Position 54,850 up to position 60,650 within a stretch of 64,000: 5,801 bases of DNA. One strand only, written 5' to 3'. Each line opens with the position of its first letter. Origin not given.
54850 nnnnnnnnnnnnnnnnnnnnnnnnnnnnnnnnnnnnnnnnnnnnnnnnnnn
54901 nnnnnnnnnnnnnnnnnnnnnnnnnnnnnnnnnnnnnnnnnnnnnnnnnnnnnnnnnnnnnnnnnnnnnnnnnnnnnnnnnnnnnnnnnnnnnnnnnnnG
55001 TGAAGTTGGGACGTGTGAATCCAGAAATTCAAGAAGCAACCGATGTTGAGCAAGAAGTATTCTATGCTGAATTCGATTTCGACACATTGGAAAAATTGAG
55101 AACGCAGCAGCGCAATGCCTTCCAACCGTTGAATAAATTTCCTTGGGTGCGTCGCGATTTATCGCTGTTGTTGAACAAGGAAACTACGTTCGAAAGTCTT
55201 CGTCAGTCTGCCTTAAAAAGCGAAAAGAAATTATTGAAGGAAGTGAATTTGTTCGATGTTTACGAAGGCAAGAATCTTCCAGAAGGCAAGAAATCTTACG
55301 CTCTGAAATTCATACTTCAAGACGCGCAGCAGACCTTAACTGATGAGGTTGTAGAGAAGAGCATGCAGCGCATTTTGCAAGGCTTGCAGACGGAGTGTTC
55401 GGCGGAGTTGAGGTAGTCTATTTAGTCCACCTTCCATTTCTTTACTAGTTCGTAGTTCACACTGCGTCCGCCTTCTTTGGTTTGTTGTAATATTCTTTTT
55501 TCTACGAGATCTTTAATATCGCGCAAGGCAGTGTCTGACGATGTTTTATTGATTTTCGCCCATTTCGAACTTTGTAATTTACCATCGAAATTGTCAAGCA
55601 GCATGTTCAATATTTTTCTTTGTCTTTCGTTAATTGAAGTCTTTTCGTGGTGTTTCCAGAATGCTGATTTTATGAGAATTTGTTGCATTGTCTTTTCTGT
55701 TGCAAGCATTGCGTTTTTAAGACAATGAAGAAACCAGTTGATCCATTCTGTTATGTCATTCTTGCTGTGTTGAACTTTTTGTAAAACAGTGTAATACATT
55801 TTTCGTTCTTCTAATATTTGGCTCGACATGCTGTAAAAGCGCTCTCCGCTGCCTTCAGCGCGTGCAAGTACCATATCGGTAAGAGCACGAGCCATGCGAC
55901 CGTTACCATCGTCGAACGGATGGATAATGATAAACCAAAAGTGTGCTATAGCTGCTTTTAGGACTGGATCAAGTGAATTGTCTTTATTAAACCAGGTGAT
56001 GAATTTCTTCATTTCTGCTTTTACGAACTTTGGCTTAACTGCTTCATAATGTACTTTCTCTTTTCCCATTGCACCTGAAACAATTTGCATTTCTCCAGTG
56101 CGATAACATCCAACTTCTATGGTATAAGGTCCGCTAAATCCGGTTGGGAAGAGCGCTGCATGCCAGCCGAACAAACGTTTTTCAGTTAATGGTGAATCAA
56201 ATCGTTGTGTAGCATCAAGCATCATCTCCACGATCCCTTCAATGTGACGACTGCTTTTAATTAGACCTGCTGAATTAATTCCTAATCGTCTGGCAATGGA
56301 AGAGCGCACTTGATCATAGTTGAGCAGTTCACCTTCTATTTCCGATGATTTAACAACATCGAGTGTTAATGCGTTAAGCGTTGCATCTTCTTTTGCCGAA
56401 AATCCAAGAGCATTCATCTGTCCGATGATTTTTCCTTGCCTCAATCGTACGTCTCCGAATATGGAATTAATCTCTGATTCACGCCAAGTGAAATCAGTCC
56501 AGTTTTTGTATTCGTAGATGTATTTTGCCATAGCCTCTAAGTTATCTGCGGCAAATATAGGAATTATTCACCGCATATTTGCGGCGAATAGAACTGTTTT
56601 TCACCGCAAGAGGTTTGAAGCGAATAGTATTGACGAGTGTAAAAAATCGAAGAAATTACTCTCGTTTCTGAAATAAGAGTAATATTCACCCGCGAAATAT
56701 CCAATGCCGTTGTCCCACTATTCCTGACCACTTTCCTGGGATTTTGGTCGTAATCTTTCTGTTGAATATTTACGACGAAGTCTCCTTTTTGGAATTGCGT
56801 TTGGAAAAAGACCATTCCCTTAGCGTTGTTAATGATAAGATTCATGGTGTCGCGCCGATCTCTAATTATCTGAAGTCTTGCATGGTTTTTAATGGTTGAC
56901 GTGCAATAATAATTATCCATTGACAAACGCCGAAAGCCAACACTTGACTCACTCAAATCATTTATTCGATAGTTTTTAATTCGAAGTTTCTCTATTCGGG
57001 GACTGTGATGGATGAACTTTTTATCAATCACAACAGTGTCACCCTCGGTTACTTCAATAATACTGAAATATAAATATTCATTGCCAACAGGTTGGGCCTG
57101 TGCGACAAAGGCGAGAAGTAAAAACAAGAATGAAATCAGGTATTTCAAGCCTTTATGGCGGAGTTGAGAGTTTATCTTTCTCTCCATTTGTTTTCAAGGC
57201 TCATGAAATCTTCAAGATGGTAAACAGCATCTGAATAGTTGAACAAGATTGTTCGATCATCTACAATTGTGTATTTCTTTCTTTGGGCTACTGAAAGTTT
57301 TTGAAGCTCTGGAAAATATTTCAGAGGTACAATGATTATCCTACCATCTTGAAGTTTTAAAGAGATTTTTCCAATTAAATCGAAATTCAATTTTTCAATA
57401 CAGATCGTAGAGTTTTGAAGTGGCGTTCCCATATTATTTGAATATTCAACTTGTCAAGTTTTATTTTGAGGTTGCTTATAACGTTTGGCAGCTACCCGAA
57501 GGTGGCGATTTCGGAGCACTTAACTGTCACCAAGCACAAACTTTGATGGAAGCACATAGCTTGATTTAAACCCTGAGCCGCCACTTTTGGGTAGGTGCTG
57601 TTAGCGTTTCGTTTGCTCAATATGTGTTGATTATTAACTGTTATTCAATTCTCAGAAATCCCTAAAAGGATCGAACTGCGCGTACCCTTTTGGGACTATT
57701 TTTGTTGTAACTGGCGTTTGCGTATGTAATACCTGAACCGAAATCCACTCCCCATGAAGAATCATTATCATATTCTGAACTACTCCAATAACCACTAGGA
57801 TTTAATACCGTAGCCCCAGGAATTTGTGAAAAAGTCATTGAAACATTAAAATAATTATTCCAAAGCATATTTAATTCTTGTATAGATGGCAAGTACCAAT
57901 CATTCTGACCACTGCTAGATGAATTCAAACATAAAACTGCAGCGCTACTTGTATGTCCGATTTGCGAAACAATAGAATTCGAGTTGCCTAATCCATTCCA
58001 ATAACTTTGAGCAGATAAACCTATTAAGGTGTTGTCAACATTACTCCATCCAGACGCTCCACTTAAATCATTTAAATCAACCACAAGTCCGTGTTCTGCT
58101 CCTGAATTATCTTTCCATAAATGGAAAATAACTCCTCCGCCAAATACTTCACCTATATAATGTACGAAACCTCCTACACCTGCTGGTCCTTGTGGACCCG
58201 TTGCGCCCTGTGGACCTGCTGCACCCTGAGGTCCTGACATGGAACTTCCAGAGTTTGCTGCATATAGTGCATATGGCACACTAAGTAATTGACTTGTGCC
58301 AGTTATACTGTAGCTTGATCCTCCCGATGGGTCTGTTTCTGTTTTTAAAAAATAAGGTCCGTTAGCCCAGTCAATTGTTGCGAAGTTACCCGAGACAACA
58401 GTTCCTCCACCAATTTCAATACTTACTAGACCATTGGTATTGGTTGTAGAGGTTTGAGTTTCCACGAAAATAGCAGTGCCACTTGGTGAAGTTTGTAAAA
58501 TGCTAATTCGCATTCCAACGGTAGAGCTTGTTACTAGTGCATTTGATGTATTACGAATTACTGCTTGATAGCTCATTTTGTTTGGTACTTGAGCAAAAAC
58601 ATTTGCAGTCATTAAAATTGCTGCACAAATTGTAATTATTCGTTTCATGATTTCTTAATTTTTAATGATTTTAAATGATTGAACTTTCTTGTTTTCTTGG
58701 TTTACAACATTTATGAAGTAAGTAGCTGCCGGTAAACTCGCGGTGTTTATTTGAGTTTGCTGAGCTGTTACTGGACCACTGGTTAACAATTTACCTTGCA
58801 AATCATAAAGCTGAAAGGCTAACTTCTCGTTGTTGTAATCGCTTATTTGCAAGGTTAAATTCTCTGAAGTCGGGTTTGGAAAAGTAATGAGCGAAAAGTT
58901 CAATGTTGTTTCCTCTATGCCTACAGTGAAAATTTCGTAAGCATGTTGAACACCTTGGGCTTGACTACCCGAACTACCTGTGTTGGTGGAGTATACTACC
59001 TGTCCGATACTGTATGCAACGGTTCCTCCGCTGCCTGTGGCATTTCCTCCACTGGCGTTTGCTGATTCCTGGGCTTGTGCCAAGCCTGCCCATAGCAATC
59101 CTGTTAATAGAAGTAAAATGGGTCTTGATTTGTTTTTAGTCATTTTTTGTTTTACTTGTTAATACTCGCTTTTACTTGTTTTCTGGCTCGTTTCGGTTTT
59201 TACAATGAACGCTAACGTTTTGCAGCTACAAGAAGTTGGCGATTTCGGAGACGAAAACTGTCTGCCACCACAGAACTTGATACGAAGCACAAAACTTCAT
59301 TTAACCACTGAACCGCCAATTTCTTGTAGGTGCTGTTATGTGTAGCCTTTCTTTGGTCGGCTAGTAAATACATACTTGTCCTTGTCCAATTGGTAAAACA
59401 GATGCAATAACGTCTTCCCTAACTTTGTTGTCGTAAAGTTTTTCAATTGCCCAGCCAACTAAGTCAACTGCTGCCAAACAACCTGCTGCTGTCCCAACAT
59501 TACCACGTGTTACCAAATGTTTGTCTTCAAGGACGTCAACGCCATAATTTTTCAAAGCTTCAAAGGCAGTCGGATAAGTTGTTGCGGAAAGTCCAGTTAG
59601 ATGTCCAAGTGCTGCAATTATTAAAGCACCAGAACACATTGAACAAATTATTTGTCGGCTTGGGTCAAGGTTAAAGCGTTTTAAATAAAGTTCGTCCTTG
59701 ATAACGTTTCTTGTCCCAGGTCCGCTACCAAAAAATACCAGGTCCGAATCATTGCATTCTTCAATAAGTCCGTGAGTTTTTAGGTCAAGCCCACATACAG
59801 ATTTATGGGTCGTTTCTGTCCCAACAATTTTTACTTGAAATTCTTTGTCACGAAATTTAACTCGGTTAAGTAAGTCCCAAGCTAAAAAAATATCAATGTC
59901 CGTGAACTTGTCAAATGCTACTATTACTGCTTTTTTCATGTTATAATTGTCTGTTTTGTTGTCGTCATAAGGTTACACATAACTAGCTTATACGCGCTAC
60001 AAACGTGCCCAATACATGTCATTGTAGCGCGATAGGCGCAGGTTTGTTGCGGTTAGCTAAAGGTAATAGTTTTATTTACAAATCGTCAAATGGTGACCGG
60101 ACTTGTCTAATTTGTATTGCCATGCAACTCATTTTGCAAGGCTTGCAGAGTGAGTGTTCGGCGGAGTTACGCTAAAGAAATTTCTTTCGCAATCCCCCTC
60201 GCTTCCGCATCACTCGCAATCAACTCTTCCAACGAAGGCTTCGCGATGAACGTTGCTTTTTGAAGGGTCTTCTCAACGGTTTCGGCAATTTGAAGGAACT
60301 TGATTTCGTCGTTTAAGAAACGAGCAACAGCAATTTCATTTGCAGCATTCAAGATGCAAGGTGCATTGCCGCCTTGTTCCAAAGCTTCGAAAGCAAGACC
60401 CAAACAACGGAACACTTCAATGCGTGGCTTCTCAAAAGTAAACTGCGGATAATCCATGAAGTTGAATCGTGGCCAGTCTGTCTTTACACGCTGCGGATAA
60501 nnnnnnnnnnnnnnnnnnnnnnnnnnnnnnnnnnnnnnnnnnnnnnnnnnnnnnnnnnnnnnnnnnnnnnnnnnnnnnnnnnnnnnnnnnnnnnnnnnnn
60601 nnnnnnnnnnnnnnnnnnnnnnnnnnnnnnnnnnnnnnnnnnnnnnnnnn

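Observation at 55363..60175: About 4.7-kb segment inserted into the pheT 3' end: two diverged in-frame copies of the last 18 codons bracket it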

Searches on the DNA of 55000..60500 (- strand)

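Call 27: search_rna_families(source=window, start=55000, end=60500, threshold=evalue, max_evalue=1, show_alignments=3)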
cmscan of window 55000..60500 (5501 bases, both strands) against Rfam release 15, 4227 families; matches with E-value up to 1: 0.
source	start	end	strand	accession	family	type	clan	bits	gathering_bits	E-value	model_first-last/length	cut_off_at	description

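Call 38: search_dna_similar(query=window:59206-59347:-, collection=plasmids, mode=distant, max_rows=20)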
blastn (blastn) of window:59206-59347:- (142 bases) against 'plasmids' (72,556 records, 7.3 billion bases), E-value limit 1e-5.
Records with a match: 2; places in all: 3; records where one place covers at least 80% of the query: 2.
Best place of each record, by identity: 90-95% 1; 60-80% 1.
By first word of the organism name: Chryseobacterium 1; Emticicia 1.
By predicted mobility (MOB-suite, as given by PLSDB): non-mobilizable 1; conjugative 1.
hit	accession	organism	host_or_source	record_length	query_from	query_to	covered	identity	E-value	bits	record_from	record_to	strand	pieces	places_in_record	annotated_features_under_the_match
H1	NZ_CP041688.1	Chryseobacterium sp. SNU WT5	Rainbow trout,Whole genome ...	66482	8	135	90%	92.2%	2e-43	181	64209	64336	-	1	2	none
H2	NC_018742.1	Emticicia oligotrophica DSM 17448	warm spring water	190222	8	134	89%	74.2%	2e-10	73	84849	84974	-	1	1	none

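Call 39: get_annotated_region(hit=H1, flank=9000)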
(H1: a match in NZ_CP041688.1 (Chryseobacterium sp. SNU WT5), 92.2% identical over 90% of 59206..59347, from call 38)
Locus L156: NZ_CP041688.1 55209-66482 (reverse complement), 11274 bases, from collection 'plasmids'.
description: Chryseobacterium sp. SNU WT5 plasmid unnamed1, complete sequence
organism: Chryseobacterium sp. SNU WT5 (NCBI taxid 2594269)
taxonomy: Bacteria; Bacteroidota; Flavobacteriia; Flavobacteriales; Weeksellaceae; Chryseobacterium; Chryseobacterium sp. SNU WT5
host: -; source: Rainbow trout,Whole genome sequence,kidney; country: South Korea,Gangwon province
typing (MOB-suite, as given by PLSDB): non-mobilizable
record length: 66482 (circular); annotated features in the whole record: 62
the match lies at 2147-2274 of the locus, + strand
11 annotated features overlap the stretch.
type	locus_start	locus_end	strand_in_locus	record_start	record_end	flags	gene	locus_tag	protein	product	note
CDS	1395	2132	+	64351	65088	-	-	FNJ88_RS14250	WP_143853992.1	sulfite exporter TauE/SafE family protein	GO:0006810 - transport [Evidence IEA]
CDS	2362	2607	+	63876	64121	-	-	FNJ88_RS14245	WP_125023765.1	AbrB/MazE/SpoVT family DNA-binding domain-containing protein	-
CDS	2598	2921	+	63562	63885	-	-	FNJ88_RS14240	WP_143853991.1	type II toxin-antitoxin system PemK/MazF family toxin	-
CDS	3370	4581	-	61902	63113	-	-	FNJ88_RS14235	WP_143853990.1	GIY-YIG nuclease family protein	-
CDS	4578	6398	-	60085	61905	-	-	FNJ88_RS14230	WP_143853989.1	type IV secretion system DNA-binding domain-containing protein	-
CDS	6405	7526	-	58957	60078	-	-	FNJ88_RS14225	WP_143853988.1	relaxase/mobilization nuclease domain-containing protein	-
CDS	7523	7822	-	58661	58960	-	-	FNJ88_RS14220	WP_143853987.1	hypothetical protein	-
CDS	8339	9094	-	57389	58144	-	-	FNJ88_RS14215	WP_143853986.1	LytTR family DNA-binding domain-containing protein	-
CDS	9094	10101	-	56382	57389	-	-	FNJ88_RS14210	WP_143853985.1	sensor histidine kinase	-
CDS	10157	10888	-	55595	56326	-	-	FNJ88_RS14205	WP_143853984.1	hypothetical protein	-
CDS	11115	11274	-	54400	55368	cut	-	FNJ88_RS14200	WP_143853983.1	zincin-like metallopeptidase domain-containing protein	-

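Call 41: get_annotated_region(hit=H2, flank=12000)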
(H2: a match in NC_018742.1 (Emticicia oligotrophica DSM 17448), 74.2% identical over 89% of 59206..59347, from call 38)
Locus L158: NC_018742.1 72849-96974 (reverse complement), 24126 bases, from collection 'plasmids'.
description: Emticicia oligotrophica DSM 17448 plasmid pEMTOL01, complete sequence
organism: Emticicia oligotrophica DSM 17448 (NCBI taxid 929562)
taxonomy: Bacteria; Bacteroidota; Cytophagia; Cytophagales; Leadbetterellaceae; Emticicia; Emticicia oligotrophica; Emticicia oligotrophica DSM 17448
host: -; source: warm spring water; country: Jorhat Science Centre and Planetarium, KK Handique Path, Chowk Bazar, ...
typing (MOB-suite, as given by PLSDB): conjugative; replicon rep_cluster_2448; relaxase MOBP; mating-pair formation MPF_T
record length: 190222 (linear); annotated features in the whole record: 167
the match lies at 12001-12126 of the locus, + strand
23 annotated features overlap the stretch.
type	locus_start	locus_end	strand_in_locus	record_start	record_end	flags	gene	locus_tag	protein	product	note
CDS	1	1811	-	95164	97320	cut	-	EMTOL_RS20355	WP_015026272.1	pyrroloquinoline quinone-dependent dehydrogenase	-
CDS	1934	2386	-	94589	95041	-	-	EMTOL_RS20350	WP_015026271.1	nuclear transport factor 2 family protein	-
CDS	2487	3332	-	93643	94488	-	-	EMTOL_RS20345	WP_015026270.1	aldo/keto reductase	-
CDS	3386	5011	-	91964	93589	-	-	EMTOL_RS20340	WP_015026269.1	carboxylesterase family protein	-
CDS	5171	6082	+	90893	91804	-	-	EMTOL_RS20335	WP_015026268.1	helix-turn-helix transcriptional regulator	GO:0006355 - regulation of DNA-templated transcription [Evidence IEA]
CDS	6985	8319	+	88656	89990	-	-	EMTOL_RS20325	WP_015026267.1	ATP-binding protein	-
CDS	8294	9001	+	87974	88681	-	-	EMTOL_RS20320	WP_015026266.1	RloB family protein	-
CDS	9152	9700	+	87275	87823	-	-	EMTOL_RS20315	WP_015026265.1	hypothetical protein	-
CDS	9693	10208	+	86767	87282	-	-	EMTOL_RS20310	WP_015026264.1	hypothetical protein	-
CDS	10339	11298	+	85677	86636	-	-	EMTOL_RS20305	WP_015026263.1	hypothetical protein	-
CDS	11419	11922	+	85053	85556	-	-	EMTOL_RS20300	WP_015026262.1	hypothetical protein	-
CDS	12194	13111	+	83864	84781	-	-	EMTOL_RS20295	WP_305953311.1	hypothetical protein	-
CDS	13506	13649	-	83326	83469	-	-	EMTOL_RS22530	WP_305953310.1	hypothetical protein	-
CDS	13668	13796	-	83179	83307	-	-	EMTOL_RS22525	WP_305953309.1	hypothetical protein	-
CDS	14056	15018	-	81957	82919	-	kwaB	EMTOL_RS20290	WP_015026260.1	anti-phage protein KwaB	-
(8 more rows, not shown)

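Call 57: build_rna_model(alignment_id=A2, structure=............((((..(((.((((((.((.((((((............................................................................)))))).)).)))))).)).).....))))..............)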
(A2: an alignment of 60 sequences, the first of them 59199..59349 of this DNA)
Model R1 built from alignment A2 (60 sequences, 158 columns); structure: as given.
model positions 151; base pairs 21; branch points 0; effective number of sequences 5.86; information 0.59 bits per position. Calibrated on 0.2 Mb of random sequence (short: E-values are rough).
structure used (alignment columns):
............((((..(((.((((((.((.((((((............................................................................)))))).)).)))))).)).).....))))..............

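Call 59: search_with_rna_model(model_id=R1, sources=[L001, L002, L003, L004, L005, L006, L007, L008, L009, L010, L011, L012, L013, L014, L016, L018, L019, L020, L021, L022, L024, L032, L156, L157, L158, window], max_evalue=0.1)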
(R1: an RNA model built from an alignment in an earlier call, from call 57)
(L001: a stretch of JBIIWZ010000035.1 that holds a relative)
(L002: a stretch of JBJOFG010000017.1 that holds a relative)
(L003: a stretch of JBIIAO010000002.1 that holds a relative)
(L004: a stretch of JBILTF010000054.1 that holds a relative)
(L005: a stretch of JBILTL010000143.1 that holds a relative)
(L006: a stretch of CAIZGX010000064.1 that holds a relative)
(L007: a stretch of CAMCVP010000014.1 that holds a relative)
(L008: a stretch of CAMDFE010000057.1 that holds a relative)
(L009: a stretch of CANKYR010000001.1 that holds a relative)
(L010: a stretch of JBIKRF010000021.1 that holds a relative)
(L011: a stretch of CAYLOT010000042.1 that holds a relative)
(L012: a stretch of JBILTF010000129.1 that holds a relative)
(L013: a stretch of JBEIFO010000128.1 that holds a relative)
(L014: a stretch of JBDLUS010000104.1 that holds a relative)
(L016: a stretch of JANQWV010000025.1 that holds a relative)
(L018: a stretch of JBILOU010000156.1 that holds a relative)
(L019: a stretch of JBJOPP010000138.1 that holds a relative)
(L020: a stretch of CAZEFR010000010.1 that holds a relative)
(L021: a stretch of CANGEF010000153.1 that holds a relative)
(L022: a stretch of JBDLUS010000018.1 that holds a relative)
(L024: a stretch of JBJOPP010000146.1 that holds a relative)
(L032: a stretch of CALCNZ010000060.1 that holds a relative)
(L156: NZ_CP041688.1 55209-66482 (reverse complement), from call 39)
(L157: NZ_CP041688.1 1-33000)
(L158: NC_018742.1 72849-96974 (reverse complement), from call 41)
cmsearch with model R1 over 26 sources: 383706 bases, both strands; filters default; matches with E-value up to 0.1: 16.
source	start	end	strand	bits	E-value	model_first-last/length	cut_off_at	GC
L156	2137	2287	+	147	6.5e-27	1-151/151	no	0.43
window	59200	59350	-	146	1e-26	1-151/151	no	0.42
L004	15346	15491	-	135.3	1.4e-24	6-151/151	5'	0.41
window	57466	57615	-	126.8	7.7e-23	1-151/151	no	0.47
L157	6940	7090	-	121.8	7.5e-22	1-151/151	no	0.46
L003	19701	19851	-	116.7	8.2e-21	1-151/151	no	0.4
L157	14533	14683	-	97.3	6.5e-17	1-151/151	no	0.35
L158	11991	12140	+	95.4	1.5e-16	1-151/151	no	0.43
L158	9005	9155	+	92.4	6.3e-16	1-151/151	no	0.51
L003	16783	16937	-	47.2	7.5e-07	1-151/151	no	0.45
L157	13816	13967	-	43.2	4.9e-06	1-151/151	no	0.36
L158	10204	10316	+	42.5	6.8e-06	1-151/151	no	0.52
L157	3306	3451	-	41.3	1.2e-05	1-151/151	no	0.36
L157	8366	8512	-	40.8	1.4e-05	1-151/151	no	0.39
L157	11435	11579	-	35.7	0.00016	1-151/151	no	0.37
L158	11284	11404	+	25.5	0.018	1-151/151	no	0.48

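Call 73: search_with_rna_model(model_id=R1, sources=[L160, L161, L162], max_evalue=0.1)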
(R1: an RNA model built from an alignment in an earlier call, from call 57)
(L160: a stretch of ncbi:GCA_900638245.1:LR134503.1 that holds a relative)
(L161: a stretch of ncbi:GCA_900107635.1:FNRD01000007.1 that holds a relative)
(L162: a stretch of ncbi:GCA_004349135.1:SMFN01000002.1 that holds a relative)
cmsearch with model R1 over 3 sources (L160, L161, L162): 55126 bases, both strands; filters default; matches with E-value up to 0.1: 14.
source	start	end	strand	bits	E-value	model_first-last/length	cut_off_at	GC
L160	13593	13742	+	108.1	6.1e-20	1-151/151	no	0.35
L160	16109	16258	+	106.5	1.3e-19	1-151/151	no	0.36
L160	17146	17295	+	98.1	6.4e-18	1-151/151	no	0.37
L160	11889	12038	+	76.3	1.6e-13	1-151/151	no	0.35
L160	15215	15361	+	64.5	3.7e-11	1-151/151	no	0.35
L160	17861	18007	+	61.4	1.5e-10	1-151/151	no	0.33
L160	20863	21013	+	61.1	1.8e-10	1-151/151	no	0.37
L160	19662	19808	+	60.1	2.8e-10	1-151/151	no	0.35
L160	14446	14592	+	58.9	4.8e-10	1-151/151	no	0.37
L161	12475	12617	+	58.1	6.9e-10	1-151/151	no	0.46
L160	20109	20256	+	52.9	7.7e-09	1-151/151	no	0.37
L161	11543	11696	+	52.4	9.9e-09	1-151/151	no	0.34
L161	19971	20113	+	50.1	2.9e-08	1-151/151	no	0.43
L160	12746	12845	+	41.8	1.3e-06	1-151/151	no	0.4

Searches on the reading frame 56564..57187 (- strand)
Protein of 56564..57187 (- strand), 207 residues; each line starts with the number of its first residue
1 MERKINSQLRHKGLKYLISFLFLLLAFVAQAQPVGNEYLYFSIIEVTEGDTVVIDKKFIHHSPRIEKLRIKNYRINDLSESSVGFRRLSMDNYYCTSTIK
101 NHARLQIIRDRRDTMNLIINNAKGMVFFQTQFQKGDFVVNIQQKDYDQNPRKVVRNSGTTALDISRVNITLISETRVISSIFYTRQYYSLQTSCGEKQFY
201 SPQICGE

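Call 6: search_protein_families(library=pfam, proteins=[window:56564-57187:-], max_evalue=0.01)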
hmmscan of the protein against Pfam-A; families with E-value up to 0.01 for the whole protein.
window:56564-57187:- (207 aa): 0 families
